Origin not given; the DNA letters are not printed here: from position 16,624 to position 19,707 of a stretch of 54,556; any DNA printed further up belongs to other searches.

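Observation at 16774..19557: Single 927-aa PrimPol + DExH helicase + DUF559 nuclease fusion: candidate one-gene conflict system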

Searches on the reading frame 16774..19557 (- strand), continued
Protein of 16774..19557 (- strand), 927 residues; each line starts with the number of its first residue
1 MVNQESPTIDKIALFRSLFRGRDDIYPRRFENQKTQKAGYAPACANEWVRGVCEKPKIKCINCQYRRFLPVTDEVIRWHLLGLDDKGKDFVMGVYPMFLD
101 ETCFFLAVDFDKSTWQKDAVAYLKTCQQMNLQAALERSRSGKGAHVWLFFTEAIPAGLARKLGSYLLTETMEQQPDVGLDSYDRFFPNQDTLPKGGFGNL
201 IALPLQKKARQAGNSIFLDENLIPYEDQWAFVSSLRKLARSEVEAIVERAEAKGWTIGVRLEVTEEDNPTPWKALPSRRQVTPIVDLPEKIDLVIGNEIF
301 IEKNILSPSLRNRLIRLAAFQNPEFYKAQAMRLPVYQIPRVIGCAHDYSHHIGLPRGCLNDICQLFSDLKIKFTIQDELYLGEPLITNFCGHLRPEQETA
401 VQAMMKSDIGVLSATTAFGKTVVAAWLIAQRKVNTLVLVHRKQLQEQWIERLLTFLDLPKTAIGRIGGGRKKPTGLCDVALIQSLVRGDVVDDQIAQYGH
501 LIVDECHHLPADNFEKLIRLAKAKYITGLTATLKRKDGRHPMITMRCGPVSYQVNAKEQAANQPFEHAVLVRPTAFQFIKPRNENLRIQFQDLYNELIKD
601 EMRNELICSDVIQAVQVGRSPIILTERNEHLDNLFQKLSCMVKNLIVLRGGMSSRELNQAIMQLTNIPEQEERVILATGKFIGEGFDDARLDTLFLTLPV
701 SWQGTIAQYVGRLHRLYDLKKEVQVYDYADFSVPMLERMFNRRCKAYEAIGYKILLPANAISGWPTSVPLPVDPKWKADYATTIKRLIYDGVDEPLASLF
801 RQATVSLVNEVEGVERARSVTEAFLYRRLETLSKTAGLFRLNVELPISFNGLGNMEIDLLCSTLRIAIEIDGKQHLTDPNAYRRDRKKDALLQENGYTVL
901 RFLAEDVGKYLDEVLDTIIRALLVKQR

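Call 67: get_annotated_region(hit=H26, flank=7000)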
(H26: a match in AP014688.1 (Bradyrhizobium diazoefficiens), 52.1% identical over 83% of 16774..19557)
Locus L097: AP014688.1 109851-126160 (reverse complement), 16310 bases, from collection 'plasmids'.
description: Bradyrhizobium diazoefficiens plasmid pNK6d DNA, complete genome, strain: NK6
organism: Bradyrhizobium diazoefficiens (NCBI taxid 1355477)
taxonomy: Bacteria; Pseudomonadota; Alphaproteobacteria; Hyphomicrobiales; Nitrobacteraceae; Bradyrhizobium; Bradyrhizobium diazoefficiens
host: -; source: Glycine max; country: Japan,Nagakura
typing (MOB-suite, as given by PLSDB): conjugative; replicon rep_cluster_507; relaxase MOBQ; mating-pair formation MPF_T
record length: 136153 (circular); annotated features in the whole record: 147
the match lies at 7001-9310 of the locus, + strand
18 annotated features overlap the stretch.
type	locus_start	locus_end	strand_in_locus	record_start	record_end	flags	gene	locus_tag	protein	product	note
CDS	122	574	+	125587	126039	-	-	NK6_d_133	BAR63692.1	protein of unknown function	-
CDS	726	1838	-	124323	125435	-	-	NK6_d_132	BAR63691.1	transposase IS4 family protein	-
CDS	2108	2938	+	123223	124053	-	-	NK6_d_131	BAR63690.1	type IV secretory pathway, VirB10 component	-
CDS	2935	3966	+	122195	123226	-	-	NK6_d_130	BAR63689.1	Type IV secretory pathway AvhB11 protein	-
CDS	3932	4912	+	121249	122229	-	-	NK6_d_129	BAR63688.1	type IV secretory pathway, VirD4 component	-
CDS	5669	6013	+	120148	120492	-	-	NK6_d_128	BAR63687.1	transposase family protein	-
CDS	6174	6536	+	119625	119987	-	-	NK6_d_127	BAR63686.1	transposase family protein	-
CDS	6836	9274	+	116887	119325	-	-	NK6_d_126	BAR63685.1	type III restriction protein res subunit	-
CDS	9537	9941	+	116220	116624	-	-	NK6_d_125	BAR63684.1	transposase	-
CDS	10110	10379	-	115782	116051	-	-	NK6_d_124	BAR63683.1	uncharacterized protein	-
CDS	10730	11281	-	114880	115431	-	-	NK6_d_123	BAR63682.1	uncharacterized protein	-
CDS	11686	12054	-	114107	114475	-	-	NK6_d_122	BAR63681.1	hypothetical protein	-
CDS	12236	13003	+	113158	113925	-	-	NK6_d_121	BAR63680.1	transposase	-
CDS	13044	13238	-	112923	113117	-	-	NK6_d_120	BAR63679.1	FAD linked oxidase domain protein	-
CDS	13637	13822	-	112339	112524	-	-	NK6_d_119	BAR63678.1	putative uncharacterized protein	-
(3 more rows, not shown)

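Call 68: get_annotated_region(hit=H20, flank=6000)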
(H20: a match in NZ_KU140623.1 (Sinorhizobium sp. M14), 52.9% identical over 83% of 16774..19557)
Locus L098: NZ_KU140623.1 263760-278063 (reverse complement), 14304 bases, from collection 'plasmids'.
description: Sinorhizobium sp. M14 plasmid pSinB, complete sequence
organism: Sinorhizobium sp. M14 (NCBI taxid 430451)
taxonomy: Bacteria; Pseudomonadota; Alphaproteobacteria; Hyphomicrobiales; Rhizobiaceae; Sinorhizobium; Sinorhizobium sp. M14
host: -; source: microbial mats from Zloty Stok gold mine; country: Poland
typing (MOB-suite, as given by PLSDB): conjugative; replicon rep_cluster_473; relaxase MOBQ; mating-pair formation MPF_T
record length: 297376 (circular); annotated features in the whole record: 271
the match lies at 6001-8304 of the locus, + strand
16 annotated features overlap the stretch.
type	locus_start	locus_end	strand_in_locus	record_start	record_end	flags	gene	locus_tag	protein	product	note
CDS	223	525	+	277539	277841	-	traC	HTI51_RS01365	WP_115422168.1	conjugal transfer protein TraC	-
CDS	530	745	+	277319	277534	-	-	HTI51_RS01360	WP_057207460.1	type IV conjugative transfer system coupling protein TraD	-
CDS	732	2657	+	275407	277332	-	traG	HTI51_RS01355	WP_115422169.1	Ti-type conjugative transfer system protein TraG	-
CDS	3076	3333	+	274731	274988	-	-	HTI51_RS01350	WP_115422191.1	WGR domain-containing protein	-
CDS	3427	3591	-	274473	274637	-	-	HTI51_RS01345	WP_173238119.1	hypothetical protein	-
CDS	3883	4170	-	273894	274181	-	-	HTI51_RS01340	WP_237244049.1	DUF736 domain-containing protein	-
CDS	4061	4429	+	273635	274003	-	-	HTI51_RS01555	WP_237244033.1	hypothetical protein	-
CDS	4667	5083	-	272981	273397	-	-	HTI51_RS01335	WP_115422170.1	hypothetical protein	-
CDS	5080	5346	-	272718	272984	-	-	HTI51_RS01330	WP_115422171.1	type II toxin-antitoxin system prevent-host-death family antitoxin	GO:0008219 - cell death [Evidence IEA]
CDS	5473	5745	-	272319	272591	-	-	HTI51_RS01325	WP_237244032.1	DUF736 family protein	-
CDS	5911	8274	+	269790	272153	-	-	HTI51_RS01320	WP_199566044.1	DEAD/DEAH box helicase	-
CDS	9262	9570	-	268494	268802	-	-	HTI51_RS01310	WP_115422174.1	DUF736 domain-containing protein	-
CDS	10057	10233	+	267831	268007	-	-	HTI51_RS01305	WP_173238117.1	hypothetical protein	-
CDS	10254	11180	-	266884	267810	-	-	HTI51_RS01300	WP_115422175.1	zincin-like metallopeptidase domain-containing protein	-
CDS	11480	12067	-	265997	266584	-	-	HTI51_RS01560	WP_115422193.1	hypothetical protein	-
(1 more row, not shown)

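Call 69: get_annotated_region(hit=H21, flank=6000)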
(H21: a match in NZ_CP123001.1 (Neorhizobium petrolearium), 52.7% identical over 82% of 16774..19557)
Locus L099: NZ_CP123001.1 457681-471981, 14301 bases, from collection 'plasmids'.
description: Neorhizobium petrolearium strain OS53 plasmid unnamed1, complete sequence
organism: Neorhizobium petrolearium (NCBI taxid 515361)
taxonomy: Bacteria; Pseudomonadota; Alphaproteobacteria; Hyphomicrobiales; Rhizobiaceae; Neorhizobium; Neorhizobium petrolearium
host: -; source: single cell,petroleum contaminated soil; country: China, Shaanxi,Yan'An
typing (MOB-suite, as given by PLSDB): non-mobilizable
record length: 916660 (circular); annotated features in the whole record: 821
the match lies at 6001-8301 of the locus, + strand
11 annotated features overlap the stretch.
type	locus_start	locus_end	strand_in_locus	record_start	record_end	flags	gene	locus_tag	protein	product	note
CDS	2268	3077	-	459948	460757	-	-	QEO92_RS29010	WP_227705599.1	hypothetical protein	-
CDS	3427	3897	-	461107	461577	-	-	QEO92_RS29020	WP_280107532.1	hypothetical protein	-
CDS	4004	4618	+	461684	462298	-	-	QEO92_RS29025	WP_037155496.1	helix-turn-helix domain-containing protein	-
CDS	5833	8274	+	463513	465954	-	-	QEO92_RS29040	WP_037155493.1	DEAD/DEAH box helicase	-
CDS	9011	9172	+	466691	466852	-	-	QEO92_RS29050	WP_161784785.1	hypothetical protein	-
CDS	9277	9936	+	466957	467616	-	-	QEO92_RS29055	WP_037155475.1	TetR/AcrR family transcriptional regulator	GO:0006355 - regulation of DNA-templated transcription [Evidence IEA]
CDS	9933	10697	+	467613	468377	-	-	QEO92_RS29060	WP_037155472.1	ABC transporter ATP-binding protein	-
CDS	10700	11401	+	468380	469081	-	-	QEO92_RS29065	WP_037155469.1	ABC transporter ATP-binding protein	-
CDS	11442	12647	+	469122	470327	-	-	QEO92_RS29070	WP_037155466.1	ABC transporter substrate-binding protein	-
CDS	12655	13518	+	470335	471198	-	-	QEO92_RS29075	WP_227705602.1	branched-chain amino acid ABC transporter permease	GO:0015803 - branched-chain amino acid transport [Evidence IEA]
CDS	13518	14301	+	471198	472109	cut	-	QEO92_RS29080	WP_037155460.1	branched-chain amino acid ABC transporter permease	GO:0015803 - branched-chain amino acid transport [Evidence IEA]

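Call 70: get_annotated_region(hit=H29, flank=6000)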
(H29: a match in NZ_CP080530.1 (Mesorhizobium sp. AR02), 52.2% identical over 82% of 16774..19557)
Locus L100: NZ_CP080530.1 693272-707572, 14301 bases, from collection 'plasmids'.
description: Mesorhizobium sp. AR02 plasmid pMspAR02c, complete sequence
organism: Mesorhizobium sp. AR02 (NCBI taxid 2865837)
taxonomy: Bacteria; Pseudomonadota; Alphaproteobacteria; Hyphomicrobiales; Phyllobacteriaceae; Mesorhizobium; Mesorhizobium sp. AR02
host: -; source: Oxytropis sp.,Cell culture,root nodule; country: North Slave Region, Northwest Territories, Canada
typing (MOB-suite, as given by PLSDB): conjugative; relaxase MOBP,MOBP,MOBP; mating-pair formation MPF_T
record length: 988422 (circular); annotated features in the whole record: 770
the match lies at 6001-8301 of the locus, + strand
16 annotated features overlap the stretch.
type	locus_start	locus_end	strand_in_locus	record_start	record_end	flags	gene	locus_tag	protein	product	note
CDS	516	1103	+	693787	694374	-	-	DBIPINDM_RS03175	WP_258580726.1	hypothetical protein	-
CDS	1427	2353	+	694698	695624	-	-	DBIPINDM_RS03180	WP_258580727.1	zincin-like metallopeptidase domain-containing protein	-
CDS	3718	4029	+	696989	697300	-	-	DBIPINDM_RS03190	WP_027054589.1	DUF736 domain-containing protein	-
CDS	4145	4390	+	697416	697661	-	-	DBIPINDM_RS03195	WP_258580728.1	type II toxin-antitoxin system prevent-host-death family antitoxin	GO:0008219 - cell death [Evidence IEA]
CDS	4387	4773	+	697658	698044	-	-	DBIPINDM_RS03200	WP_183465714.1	type II toxin-antitoxin system VapC family toxin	-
CDS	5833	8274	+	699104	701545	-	-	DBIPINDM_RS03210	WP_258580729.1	DEAD/DEAH box helicase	-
CDS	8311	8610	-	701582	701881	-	-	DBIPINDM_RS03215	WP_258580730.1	DUF736 domain-containing protein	-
CDS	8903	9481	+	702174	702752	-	-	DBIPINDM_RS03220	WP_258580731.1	hypothetical protein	-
CDS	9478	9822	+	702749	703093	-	-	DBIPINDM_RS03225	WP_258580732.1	hypothetical protein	-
CDS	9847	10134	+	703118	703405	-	-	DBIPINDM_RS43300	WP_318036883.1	hypothetical protein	-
CDS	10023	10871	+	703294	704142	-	-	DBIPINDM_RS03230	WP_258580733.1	thermonuclease family protein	-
CDS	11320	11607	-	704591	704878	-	-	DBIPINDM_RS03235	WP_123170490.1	WGR domain-containing protein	-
CDS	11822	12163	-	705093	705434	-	-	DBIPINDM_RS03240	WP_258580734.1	hypothetical protein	-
CDS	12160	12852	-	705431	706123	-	-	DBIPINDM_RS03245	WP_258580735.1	ParA family protein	-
CDS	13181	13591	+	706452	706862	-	-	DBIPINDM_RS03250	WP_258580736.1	hypothetical protein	-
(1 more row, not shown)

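Call 71: get_annotated_region(hit=H31, flank=6000)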
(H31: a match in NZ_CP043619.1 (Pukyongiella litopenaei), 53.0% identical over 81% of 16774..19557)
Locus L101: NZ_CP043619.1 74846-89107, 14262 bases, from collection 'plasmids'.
description: Pukyongiella litopenaei strain SH-1 plasmid p1, complete sequence
organism: Pukyongiella litopenaei (NCBI taxid 2605946)
taxonomy: Bacteria; Pseudomonadota; Alphaproteobacteria; Rhodobacterales; Paracoccaceae; Pukyongiella; Pukyongiella litopenaei
host: -; source: Penaeus vannamei (shrimp),cultured bacterium,intestine content; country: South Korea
typing (MOB-suite, as given by PLSDB): non-mobilizable; replicon rep_cluster_231
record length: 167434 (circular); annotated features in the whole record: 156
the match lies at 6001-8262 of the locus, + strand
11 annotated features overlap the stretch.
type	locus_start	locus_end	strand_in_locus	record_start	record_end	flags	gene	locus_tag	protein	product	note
CDS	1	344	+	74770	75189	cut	-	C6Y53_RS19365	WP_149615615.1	hypothetical protein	-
CDS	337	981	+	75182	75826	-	-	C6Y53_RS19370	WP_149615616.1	antitoxin of toxin-antitoxin stability system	-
CDS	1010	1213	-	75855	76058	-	-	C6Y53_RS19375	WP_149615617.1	hypothetical protein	-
CDS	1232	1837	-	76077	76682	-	-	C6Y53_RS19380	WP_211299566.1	mobile mystery protein B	-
CDS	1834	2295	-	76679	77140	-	-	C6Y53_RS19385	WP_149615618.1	transcriptional regulator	-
CDS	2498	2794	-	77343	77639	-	-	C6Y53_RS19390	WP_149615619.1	hypothetical protein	-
CDS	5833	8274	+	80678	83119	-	-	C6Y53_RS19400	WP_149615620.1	DEAD/DEAH box helicase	-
CDS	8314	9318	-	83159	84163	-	-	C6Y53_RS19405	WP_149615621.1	tyrosine-type recombinase/integrase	GO:0015074 - DNA integration [Evidence IEA]; GO:0006310 - DNA recombination [Evidence IEA]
CDS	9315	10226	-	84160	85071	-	-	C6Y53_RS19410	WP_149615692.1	tyrosine-type recombinase/integrase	GO:0015074 - DNA integration [Evidence IEA]; GO:0006310 - DNA recombination [Evidence IEA]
CDS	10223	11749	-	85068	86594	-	-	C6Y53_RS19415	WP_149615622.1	tyrosine-type recombinase/integrase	GO:0015074 - DNA integration [Evidence IEA]; GO:0006310 - DNA recombination [Evidence IEA]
CDS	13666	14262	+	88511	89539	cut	-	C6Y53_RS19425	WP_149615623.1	toprim domain-containing protein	-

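Call 80: search_protein_families(library=pfam, proteins=[L096:1014-1694:+, L096:1691-3808:+, L096:3805-4935:+, L096:4932-6839:+, L094:7637-8755:+], max_evalue=0.01)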
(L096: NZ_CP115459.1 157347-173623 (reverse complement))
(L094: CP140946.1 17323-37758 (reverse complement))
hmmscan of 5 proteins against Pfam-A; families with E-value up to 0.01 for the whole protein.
L096:1014-1694:+ (226 aa): 1 family
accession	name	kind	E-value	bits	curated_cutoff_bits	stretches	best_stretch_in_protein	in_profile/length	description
PF08722.17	Tn7_TnsA-like_N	-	0.0084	17.1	26.5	0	59-128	1-77/85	TnsA-like endonuclease N terminal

L096:1691-3808:+ (705 aa): 2 families
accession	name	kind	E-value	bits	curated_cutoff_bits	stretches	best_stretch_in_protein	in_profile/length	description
PF00665.32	rve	-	4.3e-05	24.1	32.6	1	304-404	8-92/102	Integrase core domain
PF09299.17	Mu-transpos_C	-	0.00025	21.4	21.7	1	516-573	10-59/61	Mu transposase, C-terminal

L096:3805-4935:+ (376 aa): 8 families
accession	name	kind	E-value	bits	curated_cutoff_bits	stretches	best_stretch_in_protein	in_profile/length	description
PF05621.17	TniB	-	1.4e-21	77.3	22.4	1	31-208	12-182/189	Bacterial TniB protein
PF13401.12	AAA_22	-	5.5e-18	66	27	1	55-190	3-128/130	AAA domain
PF09848.15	SLFN-g3_helicase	-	1.2e-05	25.2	24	1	59-183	3-121/354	Schlafen group 3, DNA/RNA helicase domain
PF13191.12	AAA_16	-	1.3e-05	26.2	32.6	1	39-127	9-97/167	AAA ATPase domain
PF13173.12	AAA_14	-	0.00017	22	27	1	58-184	3-97/129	AAA domain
PF25199.1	nSTAND_NTPase5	-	0.00022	21.5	34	1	41-82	27-66/145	Novel STAND NTPase 5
PF00004.35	AAA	-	0.0049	17.8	21.2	1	60-176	1-92/131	ATPase family associated with various cellular activities (AAA)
PF13245.12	AAA_19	-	0.0051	17.4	25.1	1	55-106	9-56/134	AAA domain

L096:4932-6839:+ (635 aa): 1 family
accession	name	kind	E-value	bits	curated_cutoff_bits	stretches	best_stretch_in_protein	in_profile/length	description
PF06527.16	TniQ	-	3.9e-10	41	27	1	16-150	8-142/142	TniQ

L094:7637-8755:+ (372 aa): 1 family
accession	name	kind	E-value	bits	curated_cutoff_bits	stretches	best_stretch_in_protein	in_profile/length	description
PF06527.16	TniQ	-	2.1e-25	90.5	27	1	26-156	1-142/142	TniQ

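Call 90: search_protein_families(library=padloc, alignment_id=A3, max_evalue=0.00001)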
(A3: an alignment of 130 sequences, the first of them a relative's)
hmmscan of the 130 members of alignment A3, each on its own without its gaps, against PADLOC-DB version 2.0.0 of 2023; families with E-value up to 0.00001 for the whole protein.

A. member 1, L001:2436-3002:- (188 aa): 0 families

B. families by the number of members that match (of 130 scanned): 123 families (the first 25 are shown)
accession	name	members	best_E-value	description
PDLC04140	mad8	2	1.5e-25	mads_8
PDLC03025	MTase_I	1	1.8e-220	Type I methyltransferase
PDLC03021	MTase_I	1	2.7e-178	Type I methyltransferase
PDLC02759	SspA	1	1.3e-89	SspA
PDLC02657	DndA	1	5.8e-89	DndA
PDLC01995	RtcR_PspF2--CARF_AAA_HTH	1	8.3e-80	-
PDLC00030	DruM2|DruM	1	1e-76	DNA cytosine methylase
PDLC03378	MTase_II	1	1.6e-72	Type II methyltransferase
PDLC03026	MTase_I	1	1.8e-66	Type I methyltransferase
PDLC03234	MTase_II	1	4.9e-63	Type II methyltransferase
PDLC04135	mad3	1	4.6e-56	mads_3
PDLC04134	mad2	1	5e-55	mads_2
PDLC00026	DruM2|DruM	1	1e-52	DNA cytosine methylase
PDLC03272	MTase_II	1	3.8e-52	Type II methyltransferase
PDLC03036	MTase_I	1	3.8e-52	Type I methyltransferase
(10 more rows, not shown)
